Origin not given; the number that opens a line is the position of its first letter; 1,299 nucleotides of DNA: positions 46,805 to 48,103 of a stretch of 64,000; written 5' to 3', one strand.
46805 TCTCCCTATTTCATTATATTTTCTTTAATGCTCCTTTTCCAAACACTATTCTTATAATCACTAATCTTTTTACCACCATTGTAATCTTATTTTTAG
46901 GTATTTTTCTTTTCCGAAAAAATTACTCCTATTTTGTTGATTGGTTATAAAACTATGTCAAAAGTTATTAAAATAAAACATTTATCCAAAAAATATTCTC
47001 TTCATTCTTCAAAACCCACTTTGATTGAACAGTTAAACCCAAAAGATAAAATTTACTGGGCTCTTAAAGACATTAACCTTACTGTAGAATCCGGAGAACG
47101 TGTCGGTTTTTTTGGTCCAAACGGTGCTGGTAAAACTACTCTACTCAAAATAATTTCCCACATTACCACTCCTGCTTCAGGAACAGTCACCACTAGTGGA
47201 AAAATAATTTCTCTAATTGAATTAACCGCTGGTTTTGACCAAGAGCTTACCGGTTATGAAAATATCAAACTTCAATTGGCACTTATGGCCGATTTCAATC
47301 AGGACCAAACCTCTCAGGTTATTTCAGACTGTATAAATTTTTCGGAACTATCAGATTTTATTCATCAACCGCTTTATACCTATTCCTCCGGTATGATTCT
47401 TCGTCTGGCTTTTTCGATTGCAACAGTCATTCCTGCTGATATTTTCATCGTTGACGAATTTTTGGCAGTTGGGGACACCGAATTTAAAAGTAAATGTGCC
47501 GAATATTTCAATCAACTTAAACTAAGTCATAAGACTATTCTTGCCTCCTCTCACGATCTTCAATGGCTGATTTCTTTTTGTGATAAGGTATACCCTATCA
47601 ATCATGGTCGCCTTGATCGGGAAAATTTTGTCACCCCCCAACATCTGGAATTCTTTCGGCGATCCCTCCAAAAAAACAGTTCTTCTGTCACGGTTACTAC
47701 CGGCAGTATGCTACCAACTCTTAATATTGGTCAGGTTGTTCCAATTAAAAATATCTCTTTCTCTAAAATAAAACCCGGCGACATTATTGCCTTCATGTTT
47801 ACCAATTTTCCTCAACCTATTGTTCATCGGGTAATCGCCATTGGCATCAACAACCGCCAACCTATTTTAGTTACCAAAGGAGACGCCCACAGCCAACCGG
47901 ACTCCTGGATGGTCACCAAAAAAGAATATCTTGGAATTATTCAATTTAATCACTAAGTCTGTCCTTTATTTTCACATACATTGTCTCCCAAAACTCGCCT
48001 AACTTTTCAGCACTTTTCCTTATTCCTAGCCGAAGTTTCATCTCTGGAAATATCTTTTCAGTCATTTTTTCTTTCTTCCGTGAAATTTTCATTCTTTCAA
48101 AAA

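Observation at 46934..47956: ABC-transporter ATPase fused to a cytoplasmic Ser/His S26 signal-peptidase-like domain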

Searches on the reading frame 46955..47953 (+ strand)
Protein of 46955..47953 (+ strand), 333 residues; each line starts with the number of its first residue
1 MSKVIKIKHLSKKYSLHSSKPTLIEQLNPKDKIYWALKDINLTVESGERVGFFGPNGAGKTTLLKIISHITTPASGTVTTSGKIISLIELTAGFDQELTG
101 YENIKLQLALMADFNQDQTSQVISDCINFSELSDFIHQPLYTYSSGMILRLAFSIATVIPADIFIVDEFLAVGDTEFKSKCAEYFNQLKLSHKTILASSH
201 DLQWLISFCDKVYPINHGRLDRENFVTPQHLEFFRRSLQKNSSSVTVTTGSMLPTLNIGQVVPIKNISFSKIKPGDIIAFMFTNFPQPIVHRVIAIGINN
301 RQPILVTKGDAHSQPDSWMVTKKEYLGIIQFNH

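Call 3: search_protein_families(library=pfam, proteins=[window:46955-47953:+], max_evalue=1)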
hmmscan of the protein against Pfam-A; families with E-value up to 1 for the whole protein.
window:46955-47953:+ (333 aa): 17 families
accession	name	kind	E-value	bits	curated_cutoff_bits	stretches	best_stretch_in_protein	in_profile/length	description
PF00005.33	ABC_tran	-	5.7e-20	72.8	25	1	37-169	1-135/137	ABC transporter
PF10502.14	Peptidase_S26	-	2.4e-05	24.8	22.9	1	243-296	24-80/168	Signal peptidase, peptidase S26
PF13304.12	AAA_21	-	0.00012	22.7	27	1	51-97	3-69/304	AAA domain, putative AbiEii toxin, Type IV TA system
PF02463.25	SMC_N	-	0.00052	19.9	40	1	149-197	147-195/220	RecF/RecN/SMC N terminal domain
PF13476.12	AAA_23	-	0.0014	19.7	27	1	51-81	23-53/201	AAA domain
PF13175.12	AAA_15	-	0.0059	16.7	32.1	1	52-171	28-92/374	AAA ATPase domain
PF00006.31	ATP-synt_ab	-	0.018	15.1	29.5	1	39-70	6-37/213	ATP synthase alpha/beta family, nucleotide-binding domain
PF00717.28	Peptidase_S24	-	0.022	14.9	23.3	1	239-295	32-84/116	Peptidase S24-like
PF13555.12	AAA_29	-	0.039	14.2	27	1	49-75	24-50/61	P-loop containing region of AAA domain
PF13604.12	AAA_30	-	0.049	13.8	27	1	52-78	23-49/191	AAA domain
PF00004.35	AAA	-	0.063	14.2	21.2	1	52-72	3-23/131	ATPase family associated with various cellular activities (AAA)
PF05496.18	RuvB_N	-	0.09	13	27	1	28-85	14-69/159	Holliday junction DNA helicase RuvB P-loop domain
PF00270.35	DEAD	-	0.091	12.9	26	1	46-198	13-157/167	DEAD/DEAH box helicase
PF25219.1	Znf_Tenuivirus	-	0.16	12.7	27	1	240-266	40-66/73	Zinc finger, Tenuivirus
PF13166.12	AAA_13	-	0.16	11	36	1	53-84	22-53/713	AAA domain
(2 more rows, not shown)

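Call 4: search_protein_families(library=ncbifam, proteins=[window:46955-47953:+], max_evalue=1)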
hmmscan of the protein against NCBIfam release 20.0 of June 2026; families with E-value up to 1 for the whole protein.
window:46955-47953:+ (333 aa): 200 families (the best 25 are shown)
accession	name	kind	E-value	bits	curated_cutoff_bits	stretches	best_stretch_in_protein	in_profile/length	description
NF010065.0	PRK13545.1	equivalog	2.1e-48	165.3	538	1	1-220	1-221/549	teichoic acids export protein ATP-binding subunit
NF010066.0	PRK13546.1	equivalog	4.5e-48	163.9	320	1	1-222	1-223/264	teichoic acids export ABC transporter ATP-binding subunit TagH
NF050108.1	galactan_ABC_ATP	equivalog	4.2e-42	144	400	1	18-223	26-230/244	galactan export ABC transporter ATP-binding subunit Wzt/RfbE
TIGR01188.1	drrA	subfamily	1.8e-28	99.7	312.45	1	36-223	8-205/302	daunorubicin resistance ABC transporter, ATP-binding protein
NF000355.4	ribo_prot_ABC_F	equivalog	1.2e-19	70.5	380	1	36-222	17-194/499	ribosomal protection-like ABC-F family protein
TIGR02228.1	sigpep_I_arch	equivalog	1.6e-19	70.3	51.85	1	238-327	27-116/158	signal peptidase I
TIGR01166.1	cbiO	subfamily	3.5e-19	69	211.8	2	36-85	7-56/190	cobalt ABC transporter, ATP-binding protein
TIGR04521.1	ECF_ATPase_2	equivalog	5e-18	65.2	330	2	36-85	20-69/279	energy-coupling factor transporter ATPase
NF007082.0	PRK09536.1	equivalog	1e-17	64.3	537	2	37-86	19-68/402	corrinoid ABC transporter ATPase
NF040933.2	ABC_arch_GlcV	equivalog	2.3e-17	62.9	450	1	31-221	16-221/357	glucose ABC transporter ATP-binding protein GlcV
TIGR03740.1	galliderm_ABC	subfamily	3.3e-17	62.9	309.75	1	35-225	14-207/223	lantibiotic protection ABC transporter ATP-binding subunit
TIGR04406.1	LPS_export_lptB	equivalog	4.8e-17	62.1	240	1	36-220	16-213/239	LPS export ABC transporter ATP-binding protein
TIGR03265.1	PhnT2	equivalog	5.3e-17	62.1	457.7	1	24-229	7-220/353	putative 2-aminoethylphosphonate ABC transporter ATP-binding protein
TIGR03608.1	L_ocin_972_ABC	subfamily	6.1e-17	61.8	254.85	1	35-212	12-203/206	putative bacteriocin export ABC transporter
TIGR02315.1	ABC_phnC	equivalog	3e-16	59.6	266.1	2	36-85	17-66/243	phosphonate ABC transporter ATP-binding protein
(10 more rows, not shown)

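Call 6: find_homologous_proteins(query=window:46955-47953:+)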
Query window:46955-47953:+ (333 aa): 5936 proteins with E <= 0.001 among 8000 candidates; the best 120 are listed.
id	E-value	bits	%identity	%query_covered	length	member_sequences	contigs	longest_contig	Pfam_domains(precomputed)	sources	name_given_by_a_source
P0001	2.5e-219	745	100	100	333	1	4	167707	PF10502.15,PF00005.34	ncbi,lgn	-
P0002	1.5e-82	296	40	60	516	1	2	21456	PF00005.34,PF13476.13,PF13555.13,PF13401.13,PF02463.26,PF13166.13,PF13304.13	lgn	-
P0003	2.5e-73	265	33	80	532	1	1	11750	PF00005.34,PF13175.13,PF13555.13,PF13401.13,PF13166.13,PF13304.13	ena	-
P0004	8.0e-72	260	39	55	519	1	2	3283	PF00005.34,PF13401.13,PF13166.13,PF13304.13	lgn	-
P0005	4.5e-69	251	40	98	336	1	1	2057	PF00005.34,PF13304.13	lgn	-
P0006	1.3e-66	243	40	98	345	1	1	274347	PF00005.34,PF13304.13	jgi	jgi:ABC-type polysaccharide/polyol phosphate transport system ATPase subunit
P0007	1.7e-63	233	39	98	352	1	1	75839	PF00005.34,PF13304.13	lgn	-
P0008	1.4e-60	223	36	57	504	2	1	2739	PF00005.34,PF13476.13,PF13555.13,PF13401.13,PF02463.26,PF13166.13,PF13304.13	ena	-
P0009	1.4e-57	213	39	97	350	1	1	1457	PF00005.34,PF13304.13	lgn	-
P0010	2.1e-57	213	38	97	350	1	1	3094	PF00005.34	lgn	-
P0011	3.8e-57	212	47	64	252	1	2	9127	PF00005.34,PF13304.13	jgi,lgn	-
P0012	1.2e-56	210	46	65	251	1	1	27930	PF00005.34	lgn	-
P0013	1.3e-56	210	38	98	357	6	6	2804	PF00005.34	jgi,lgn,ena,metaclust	metaclust:\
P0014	1.7e-56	210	47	65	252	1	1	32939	PF00005.34,PF13304.13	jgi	jgi:lipopolysaccharide transport system ATP-binding protein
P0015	1.8e-56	210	47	65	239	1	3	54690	PF00005.34,PF13304.13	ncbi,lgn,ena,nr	ncbi:ABC transporter ATP-binding protein [Patescibacteria group bacterium]|nr:ABC transporter ATP-bi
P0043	1.1e-51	194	38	98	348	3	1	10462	PF00717.29,PF00005.34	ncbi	-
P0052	4.7e-51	192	36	97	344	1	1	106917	PF00717.29,PF00005.34,PF13304.13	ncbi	-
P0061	3.6e-50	189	35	98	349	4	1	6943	PF00717.29,PF00005.34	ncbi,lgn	-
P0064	5.3e-50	189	38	98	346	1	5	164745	PF00717.29,PF00005.34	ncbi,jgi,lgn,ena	jgi:ABC-type polysaccharide/polyol phosphate transport system ATPase subunit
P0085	3.6e-49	186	46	65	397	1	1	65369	PF14524.13,PF00005.34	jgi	jgi:lipopolysaccharide transport system ATP-binding protein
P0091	1.9e-48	183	45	65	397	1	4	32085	PF14524.13,PF00005.34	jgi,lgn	jgi:ABC-type polysaccharide/polyol phosphate transport system ATPase subunit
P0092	2.0e-48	183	45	65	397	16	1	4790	PF14524.13,PF00005.34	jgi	jgi:ABC-type polysaccharide/polyol phosphate transport system ATPase subunit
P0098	3.5e-48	183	36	98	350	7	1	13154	PF00005.34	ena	-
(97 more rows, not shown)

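Call 10: find_encoding_contigs(protein=P0006, flank=8000, max_places=2)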
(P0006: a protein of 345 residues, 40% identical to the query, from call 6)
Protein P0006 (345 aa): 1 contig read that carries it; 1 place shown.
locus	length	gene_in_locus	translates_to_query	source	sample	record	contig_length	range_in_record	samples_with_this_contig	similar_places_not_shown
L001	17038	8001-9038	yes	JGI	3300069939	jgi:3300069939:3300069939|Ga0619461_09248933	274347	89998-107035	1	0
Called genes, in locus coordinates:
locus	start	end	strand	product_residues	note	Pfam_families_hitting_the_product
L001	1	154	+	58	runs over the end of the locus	-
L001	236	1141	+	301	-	PF00318:Ribosomal_S2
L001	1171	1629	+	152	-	PF00889:EF_TS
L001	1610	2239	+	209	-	PF01765:RRF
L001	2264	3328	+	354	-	PF02163:Peptidase_M50, PF04495:GRASP55_65, PF13180:PDZ_2 (weak), PF17820:PDZ_6 (weak)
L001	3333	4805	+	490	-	-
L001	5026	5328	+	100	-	PF05402:PqqD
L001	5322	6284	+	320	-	PF06508:QueC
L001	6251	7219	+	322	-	PF06508:QueC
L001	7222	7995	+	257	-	PF01061:ABC2_membrane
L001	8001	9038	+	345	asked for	PF00005:ABC_tran, PF13304:AAA_21 (faint)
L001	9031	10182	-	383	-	PF02784:Orn_Arg_deC_N, PF00278:Orn_DAP_Arg_deC (weak)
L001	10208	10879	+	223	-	PF13578:Methyltransf_24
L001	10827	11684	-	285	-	PF00535:Glycos_transf_2, PF13641:Glyco_tranf_2_3, PF10111:Glyco_tranf_2_2 (weak)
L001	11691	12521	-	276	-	PF00535:Glycos_transf_2, PF10111:Glyco_tranf_2_2 (weak), PF13641:Glyco_tranf_2_3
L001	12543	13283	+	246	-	PF03808:Glyco_tran_WecG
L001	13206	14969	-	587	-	PF04932:Wzy_C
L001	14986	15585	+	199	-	PF02397:Bac_transf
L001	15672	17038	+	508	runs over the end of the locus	-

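Call 11: find_encoding_contigs(protein=P0064, flank=8000, max_places=2)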
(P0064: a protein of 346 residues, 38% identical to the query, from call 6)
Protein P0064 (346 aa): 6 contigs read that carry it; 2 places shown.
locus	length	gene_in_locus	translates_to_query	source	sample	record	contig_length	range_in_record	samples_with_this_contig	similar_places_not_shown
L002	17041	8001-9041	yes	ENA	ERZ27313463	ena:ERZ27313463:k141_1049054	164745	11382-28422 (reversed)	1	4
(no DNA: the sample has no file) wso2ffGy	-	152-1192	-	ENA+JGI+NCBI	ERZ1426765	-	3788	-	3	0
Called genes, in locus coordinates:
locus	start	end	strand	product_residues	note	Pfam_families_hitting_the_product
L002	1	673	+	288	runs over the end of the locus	PF22700:MVD-like_N (faint), PF00288:GHMP_kinases_N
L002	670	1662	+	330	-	PF22700:MVD-like_N (weak), PF00288:GHMP_kinases_N, PF08544:GHMP_kinases_C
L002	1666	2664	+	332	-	PF22700:MVD-like_N, PF00288:GHMP_kinases_N, PF18376:MDD_C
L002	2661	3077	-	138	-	-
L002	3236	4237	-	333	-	-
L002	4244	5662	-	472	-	-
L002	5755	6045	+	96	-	PF05402:PqqD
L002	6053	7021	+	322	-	PF06508:QueC (weak)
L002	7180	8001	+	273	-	PF01061:ABC2_membrane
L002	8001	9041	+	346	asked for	PF00005:ABC_tran, PF00717:Peptidase_S24 (weak)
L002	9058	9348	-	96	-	PF05402:PqqD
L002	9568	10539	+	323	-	PF06508:QueC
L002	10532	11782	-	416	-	PF00282:Pyridoxal_deC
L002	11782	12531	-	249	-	PF13578:Methyltransf_24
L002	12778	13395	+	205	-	-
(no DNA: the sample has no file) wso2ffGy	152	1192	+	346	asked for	PF00005:ABC_tran, PF00717:Peptidase_S24 (weak)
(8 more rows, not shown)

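Call 12: find_encoding_contigs(protein=P0007, flank=8000, max_places=2)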
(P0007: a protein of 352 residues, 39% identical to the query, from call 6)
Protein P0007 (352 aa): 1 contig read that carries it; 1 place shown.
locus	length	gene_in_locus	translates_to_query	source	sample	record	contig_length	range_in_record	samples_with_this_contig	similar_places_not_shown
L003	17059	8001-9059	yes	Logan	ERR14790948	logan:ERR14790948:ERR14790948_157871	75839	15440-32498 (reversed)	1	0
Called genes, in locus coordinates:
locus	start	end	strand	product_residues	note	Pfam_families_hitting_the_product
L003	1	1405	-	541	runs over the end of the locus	-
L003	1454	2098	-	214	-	-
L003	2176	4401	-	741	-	-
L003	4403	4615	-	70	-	-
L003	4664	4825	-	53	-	-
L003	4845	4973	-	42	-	-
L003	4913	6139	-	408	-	-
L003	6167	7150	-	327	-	PF03214:RGP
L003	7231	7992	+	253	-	PF01061:ABC2_membrane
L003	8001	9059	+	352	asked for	PF00005:ABC_tran, PF13304:AAA_21 (faint)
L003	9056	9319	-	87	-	PF05402:PqqD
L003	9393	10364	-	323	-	PF06508:QueC (weak)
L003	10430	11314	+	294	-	PF13578:Methyltransf_24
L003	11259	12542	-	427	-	PF00278:Orn_DAP_Arg_deC (weak), PF02784:Orn_Arg_deC_N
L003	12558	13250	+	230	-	PF13578:Methyltransf_24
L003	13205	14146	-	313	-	PF00535:Glycos_transf_2, PF13641:Glyco_tranf_2_3 (weak), PF13632:Glyco_trans_2_3 (faint)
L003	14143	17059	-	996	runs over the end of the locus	PF13360:PQQ_2, PF13570:Beta-prop_ACSF4 (faint), PF16586:DUF5060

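Call 13: find_encoding_contigs(protein=P0052, flank=8000, max_places=2)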
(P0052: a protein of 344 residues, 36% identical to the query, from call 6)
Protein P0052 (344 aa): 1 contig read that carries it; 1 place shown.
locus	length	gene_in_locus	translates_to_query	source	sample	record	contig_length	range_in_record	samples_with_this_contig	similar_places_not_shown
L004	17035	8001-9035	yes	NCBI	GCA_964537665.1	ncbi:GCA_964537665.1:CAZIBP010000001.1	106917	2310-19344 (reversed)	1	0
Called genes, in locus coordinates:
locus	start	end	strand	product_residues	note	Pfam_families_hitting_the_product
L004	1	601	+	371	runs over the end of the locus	PF00108:Thiolase_N, PF00109:ketoacyl-synt (weak), PF08545:ACP_syn_III (faint), PF22691:Thiolase_C_1, PF02803:Thiolase_C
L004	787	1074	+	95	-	-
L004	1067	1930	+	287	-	PF00288:GHMP_kinases_N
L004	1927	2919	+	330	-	PF22700:MVD-like_N (weak), PF00288:GHMP_kinases_N, PF08544:GHMP_kinases_C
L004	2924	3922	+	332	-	PF22700:MVD-like_N, PF00288:GHMP_kinases_N, PF18376:MDD_C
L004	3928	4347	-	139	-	-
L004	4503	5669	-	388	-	-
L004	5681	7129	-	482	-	-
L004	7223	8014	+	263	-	PF01061:ABC2_membrane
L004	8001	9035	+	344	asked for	PF00005:ABC_tran, PF13304:AAA_21 (faint), PF00717:Peptidase_S24 (faint)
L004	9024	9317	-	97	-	PF05402:PqqD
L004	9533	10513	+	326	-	PF06508:QueC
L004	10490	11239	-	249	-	PF13578:Methyltransf_24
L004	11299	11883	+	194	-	-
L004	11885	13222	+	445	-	-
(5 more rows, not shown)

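Call 27: predict_structure(alignment_id=A1)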
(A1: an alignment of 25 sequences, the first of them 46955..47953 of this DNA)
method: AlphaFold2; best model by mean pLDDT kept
length: 333 residues; sequences in the alignment: 25
mean_pLDDT: 85.5   pTM: 0.70
mean pLDDT of the five models: 85.5, 84.9, 83.8, 83.7, 82.4
residues with pLDDT >= 90: 158; 70-90: 135; 50-70: 38; < 50: 2
segments of 3 or more residues with pLDDT < 50: none
pLDDT, mean of each block of 10 residues (from residue 1): 91 85 72 89 95 90 94 96 87 89 92 87 93 95 91 90 84 78 84 91 82 92 76 65 70 64 88 92 74 92 89 82 90 64
secondary structure, 60 per line:
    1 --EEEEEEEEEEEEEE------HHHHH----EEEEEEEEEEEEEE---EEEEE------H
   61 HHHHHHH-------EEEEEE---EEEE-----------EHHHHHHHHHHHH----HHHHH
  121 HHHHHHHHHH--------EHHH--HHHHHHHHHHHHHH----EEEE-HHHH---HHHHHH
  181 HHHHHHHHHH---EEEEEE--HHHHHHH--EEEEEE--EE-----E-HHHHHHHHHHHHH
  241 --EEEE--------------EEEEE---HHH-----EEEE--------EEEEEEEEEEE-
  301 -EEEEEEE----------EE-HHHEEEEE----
elements in order: E3-16 H23-27 E32-45 E49-53 H60-67 E75-80 E84-87 H100-111 H116-130 H145-158 E163-166 H168-171 H175-190 E194-199 H202-208 E211-216 H228-240 E243-246 E261-265 E277-280 E289-299 E302-308 E325-329

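Call 49: list_cluster_members(proteins=[P0001, P0043, P0052, P0061, P0064, P0130, P0137])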
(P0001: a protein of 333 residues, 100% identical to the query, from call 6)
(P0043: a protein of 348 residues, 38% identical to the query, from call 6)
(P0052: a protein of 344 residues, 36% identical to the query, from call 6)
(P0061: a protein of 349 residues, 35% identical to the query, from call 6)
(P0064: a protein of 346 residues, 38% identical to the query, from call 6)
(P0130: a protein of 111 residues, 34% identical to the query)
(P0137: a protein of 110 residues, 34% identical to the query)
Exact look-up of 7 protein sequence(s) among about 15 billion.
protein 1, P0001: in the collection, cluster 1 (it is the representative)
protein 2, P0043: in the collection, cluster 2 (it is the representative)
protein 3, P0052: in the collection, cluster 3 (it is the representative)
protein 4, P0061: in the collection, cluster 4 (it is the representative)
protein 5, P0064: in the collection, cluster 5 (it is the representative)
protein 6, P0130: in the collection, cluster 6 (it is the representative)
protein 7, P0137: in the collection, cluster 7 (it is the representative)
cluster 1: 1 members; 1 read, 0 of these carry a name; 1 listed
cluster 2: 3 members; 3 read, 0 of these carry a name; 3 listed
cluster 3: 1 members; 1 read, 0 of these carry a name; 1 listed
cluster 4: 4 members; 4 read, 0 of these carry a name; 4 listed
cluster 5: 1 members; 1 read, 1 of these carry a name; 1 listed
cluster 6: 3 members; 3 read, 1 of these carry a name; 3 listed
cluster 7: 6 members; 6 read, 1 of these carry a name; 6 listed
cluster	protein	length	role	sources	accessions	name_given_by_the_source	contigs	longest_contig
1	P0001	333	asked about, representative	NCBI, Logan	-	-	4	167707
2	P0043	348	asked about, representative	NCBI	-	-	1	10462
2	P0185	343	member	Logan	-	-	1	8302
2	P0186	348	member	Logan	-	-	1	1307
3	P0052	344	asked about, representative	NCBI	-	-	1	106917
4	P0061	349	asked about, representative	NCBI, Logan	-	-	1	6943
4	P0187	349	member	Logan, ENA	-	-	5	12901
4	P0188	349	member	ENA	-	-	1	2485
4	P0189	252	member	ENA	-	-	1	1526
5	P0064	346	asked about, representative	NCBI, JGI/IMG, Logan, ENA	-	ABC-type polysaccharide/polyol phosphate transport system ATPase subunit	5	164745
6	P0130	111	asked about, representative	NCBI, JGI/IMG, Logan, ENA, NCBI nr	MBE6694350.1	MAG: signal peptidase I [Ruminococcaceae bacterium] | signal peptidase I [Oscillospiraceae bacterium]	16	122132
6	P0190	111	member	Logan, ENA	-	-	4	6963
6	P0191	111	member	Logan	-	-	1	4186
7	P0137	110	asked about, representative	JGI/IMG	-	peptidase S24-like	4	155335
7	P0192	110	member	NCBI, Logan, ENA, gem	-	-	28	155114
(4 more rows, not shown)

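Call 51: find_encoding_contigs(protein=P0001, flank=1000, max_places=3)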
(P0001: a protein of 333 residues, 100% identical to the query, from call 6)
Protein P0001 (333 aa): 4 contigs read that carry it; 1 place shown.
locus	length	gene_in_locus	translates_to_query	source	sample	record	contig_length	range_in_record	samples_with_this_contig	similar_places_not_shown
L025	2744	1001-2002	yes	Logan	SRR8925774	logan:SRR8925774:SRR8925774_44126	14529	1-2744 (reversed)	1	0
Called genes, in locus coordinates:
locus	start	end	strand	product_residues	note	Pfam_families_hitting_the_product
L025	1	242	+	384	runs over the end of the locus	PF02784:Orn_Arg_deC_N, PF00278:Orn_DAP_Arg_deC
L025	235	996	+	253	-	PF01061:ABC2_membrane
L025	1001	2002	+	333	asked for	PF00005:ABC_tran, PF10502:Peptidase_S26 (faint)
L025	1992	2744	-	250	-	?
